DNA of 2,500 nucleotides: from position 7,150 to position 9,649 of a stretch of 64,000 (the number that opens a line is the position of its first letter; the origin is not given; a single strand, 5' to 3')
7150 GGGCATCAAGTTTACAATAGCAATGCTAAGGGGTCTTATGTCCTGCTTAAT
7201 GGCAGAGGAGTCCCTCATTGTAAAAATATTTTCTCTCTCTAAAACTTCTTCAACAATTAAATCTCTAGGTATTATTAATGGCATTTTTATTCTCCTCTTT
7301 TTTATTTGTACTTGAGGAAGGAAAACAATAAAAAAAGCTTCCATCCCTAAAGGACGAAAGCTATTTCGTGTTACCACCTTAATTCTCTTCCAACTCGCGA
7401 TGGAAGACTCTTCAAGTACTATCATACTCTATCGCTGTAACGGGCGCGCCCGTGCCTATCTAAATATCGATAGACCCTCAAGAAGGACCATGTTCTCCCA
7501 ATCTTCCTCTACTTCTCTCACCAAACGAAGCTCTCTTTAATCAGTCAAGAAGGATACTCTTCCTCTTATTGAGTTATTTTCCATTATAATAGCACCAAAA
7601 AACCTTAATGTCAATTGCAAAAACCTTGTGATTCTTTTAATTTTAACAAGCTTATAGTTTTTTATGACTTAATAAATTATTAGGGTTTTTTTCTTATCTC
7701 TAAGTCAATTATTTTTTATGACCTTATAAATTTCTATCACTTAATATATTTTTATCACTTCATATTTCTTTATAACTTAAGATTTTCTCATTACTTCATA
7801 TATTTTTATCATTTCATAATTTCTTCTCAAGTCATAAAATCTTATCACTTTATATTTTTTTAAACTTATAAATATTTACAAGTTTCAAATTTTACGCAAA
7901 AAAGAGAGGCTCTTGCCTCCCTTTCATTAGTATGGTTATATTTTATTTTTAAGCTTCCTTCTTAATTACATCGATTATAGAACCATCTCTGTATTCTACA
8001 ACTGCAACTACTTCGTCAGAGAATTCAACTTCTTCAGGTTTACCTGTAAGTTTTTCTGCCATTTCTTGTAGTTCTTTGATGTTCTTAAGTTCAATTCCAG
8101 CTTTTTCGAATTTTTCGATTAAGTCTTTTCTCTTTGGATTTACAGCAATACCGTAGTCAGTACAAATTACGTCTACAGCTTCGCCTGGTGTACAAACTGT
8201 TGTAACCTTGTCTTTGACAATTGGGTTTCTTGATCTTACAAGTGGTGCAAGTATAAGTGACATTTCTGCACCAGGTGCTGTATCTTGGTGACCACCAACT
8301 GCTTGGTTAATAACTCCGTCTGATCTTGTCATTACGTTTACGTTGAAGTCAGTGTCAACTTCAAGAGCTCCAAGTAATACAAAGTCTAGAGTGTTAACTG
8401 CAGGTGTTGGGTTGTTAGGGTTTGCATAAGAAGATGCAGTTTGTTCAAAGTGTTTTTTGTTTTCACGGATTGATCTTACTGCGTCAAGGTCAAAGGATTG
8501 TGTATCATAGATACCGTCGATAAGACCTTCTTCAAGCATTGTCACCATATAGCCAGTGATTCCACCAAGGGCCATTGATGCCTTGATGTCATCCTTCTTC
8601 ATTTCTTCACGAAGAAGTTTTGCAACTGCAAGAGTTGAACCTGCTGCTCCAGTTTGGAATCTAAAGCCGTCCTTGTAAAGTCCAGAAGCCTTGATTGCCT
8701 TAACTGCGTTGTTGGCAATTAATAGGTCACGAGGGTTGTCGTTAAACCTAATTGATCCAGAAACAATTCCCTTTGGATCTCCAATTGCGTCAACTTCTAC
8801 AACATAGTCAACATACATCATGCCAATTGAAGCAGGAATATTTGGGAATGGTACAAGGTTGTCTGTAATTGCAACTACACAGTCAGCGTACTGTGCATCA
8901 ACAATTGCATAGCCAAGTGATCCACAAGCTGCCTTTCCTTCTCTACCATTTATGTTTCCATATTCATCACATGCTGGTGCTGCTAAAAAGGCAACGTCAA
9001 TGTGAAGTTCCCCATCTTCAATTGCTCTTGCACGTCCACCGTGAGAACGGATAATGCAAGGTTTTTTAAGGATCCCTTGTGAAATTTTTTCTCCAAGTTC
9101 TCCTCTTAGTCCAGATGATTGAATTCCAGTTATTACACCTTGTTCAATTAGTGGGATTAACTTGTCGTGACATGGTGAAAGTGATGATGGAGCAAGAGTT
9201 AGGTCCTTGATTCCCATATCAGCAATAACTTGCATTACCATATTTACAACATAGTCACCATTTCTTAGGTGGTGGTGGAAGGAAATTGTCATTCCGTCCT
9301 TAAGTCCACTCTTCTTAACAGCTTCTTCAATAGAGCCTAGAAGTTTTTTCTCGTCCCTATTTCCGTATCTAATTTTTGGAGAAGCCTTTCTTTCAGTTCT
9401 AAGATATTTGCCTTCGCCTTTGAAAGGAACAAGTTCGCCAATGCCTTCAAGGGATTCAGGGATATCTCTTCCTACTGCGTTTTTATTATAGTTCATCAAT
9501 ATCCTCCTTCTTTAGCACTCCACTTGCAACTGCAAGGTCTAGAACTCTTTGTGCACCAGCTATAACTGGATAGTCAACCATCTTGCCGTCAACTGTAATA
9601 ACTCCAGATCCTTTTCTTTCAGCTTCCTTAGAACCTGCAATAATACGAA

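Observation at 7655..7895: Array of ~11 degenerate 18-bp tandem repeats (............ core) between citF and the metA promoter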

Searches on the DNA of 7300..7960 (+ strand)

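Call 39: search_dna_similar(query=window:7640-7900:+, collection=plasmids, mode=distant, max_evalue=0.01)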
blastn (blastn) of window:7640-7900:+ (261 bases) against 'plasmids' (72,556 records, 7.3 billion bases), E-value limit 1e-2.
Records with a match: 1; places in all: 1; records where one place covers at least 80% of the query: 0.
Best place of each record, by identity: 80-90% 1.
By first word of the organism name: Fusobacterium 1.
By predicted mobility (MOB-suite, as given by PLSDB): non-mobilizable 1.
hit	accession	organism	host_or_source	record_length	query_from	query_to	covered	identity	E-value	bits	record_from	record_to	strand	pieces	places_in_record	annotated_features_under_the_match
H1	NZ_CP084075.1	Fusobacterium vincentii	-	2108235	213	254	16%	81.3%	5e-3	48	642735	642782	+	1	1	none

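Call 40: search_dna_similar(query=window:7640-7900:+, collection=phages, mode=distant, max_evalue=0.01)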
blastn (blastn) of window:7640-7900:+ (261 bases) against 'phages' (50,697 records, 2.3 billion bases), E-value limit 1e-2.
No match.

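Call 73: search_rna_families(source=window, start=7550, end=7960, threshold=evalue, max_evalue=1)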
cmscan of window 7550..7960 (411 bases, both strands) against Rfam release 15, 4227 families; matches with E-value up to 1: 0.
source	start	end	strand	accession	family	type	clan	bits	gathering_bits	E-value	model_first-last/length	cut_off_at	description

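Call 77: search_rna_families(source=window, start=7300, end=7620, threshold=gathering, show_alignments=1)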
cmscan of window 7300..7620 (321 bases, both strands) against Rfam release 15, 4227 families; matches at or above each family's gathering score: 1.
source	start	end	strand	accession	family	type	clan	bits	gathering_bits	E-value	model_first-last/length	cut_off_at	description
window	7347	7578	-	RF00230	T-box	Cis-reg; leader;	-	94.2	93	1.2e-21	1-219/219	no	T-box leader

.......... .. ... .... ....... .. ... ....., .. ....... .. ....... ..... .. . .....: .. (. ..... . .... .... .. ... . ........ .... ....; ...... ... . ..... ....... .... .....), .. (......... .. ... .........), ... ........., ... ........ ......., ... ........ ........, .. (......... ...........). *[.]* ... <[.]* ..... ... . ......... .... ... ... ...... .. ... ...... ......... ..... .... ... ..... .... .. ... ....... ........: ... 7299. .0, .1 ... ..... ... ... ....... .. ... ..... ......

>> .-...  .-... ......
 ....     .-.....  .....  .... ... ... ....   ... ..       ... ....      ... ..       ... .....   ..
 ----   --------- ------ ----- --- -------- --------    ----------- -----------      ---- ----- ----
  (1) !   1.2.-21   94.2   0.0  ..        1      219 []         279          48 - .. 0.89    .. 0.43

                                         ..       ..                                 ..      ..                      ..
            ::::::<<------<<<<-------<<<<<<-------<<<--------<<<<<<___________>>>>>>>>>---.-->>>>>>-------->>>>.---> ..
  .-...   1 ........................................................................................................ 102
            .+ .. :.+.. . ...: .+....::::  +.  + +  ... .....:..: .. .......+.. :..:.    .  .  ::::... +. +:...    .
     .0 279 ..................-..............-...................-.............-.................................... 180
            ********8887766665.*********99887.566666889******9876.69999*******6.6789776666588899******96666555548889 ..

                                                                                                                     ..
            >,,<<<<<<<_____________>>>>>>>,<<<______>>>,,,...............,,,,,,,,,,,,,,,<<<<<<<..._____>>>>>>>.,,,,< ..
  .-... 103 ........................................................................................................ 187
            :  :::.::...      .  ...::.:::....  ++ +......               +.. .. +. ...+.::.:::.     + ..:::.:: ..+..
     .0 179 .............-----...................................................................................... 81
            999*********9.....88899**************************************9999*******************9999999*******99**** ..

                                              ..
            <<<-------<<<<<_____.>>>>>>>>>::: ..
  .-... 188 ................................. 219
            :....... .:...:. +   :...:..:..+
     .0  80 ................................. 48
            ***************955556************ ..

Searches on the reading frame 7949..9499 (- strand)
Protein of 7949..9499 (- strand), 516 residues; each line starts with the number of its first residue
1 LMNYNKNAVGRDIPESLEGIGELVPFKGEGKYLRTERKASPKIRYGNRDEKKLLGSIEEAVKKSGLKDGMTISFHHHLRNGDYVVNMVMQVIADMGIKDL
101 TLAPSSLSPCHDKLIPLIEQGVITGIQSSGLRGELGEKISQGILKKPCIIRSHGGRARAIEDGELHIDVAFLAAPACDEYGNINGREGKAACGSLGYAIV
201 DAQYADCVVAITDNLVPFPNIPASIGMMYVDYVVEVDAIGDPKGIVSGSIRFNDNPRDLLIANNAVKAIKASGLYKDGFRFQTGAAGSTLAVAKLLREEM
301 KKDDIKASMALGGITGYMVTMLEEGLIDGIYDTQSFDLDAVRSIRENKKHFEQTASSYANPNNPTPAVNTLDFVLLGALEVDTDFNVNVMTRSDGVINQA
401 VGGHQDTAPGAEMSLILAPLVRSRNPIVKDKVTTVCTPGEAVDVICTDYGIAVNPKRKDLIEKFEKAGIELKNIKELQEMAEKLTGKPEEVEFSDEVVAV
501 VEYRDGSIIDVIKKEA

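Call 11: search_protein_families(library=ncbifam, proteins=[window:7949-9499:-])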
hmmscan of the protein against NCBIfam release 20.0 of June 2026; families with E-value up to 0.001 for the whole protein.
window:7949-9499:- (516 aa): 1 family
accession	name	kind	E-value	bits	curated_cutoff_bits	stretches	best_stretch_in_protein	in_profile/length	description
TIGR01584.1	citF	equivalog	5e-238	790.7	501.45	1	35-514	9-489/492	citrate lyase subunit alpha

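Call 12: find_encoding_contigs(protein=window:7949-9499:-, flank=10000, max_places=10)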
Protein window:7949-9499:- (516 aa): no gene with exactly this product is on record in the collection.

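Call 43: find_encoding_contigs(protein=window:7949-9496:-, flank=6000, max_places=10)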
Protein window:7949-9496:- (515 aa): 23 contigs read that carry it; 2 places shown.
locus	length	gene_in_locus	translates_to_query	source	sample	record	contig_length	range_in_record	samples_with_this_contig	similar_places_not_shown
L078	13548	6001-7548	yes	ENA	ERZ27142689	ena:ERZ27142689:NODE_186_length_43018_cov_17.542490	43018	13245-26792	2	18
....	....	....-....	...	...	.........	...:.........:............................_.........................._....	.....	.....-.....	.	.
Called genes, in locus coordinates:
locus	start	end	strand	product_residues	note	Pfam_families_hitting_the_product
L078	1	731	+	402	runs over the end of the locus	PF00291:PALP, PF01842:ACT (weak)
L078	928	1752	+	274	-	PF01874:CitG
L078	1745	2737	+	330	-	PF13673:Acetyltransf_10 (weak), PF05636:HIGH_NTase1 (faint), PF08218:Citrate_ly_lig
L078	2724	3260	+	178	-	PF03802:CitX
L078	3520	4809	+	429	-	PF03390:2HCT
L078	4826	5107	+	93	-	PF06857:ACP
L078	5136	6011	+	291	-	PF03328:HpcH_HpaI, PF15617:C-C_Bond_Lyase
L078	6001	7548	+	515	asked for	PF04223:CitF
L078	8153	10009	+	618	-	PF04204:HTS, PF00696:AA_kinase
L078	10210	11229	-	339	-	PF00044:Gp_dh_N, PF02800:Gp_dh_C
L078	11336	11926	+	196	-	PF01966:HD (weak)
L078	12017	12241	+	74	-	PF03840:SecG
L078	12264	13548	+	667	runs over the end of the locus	PF03030:H_PPase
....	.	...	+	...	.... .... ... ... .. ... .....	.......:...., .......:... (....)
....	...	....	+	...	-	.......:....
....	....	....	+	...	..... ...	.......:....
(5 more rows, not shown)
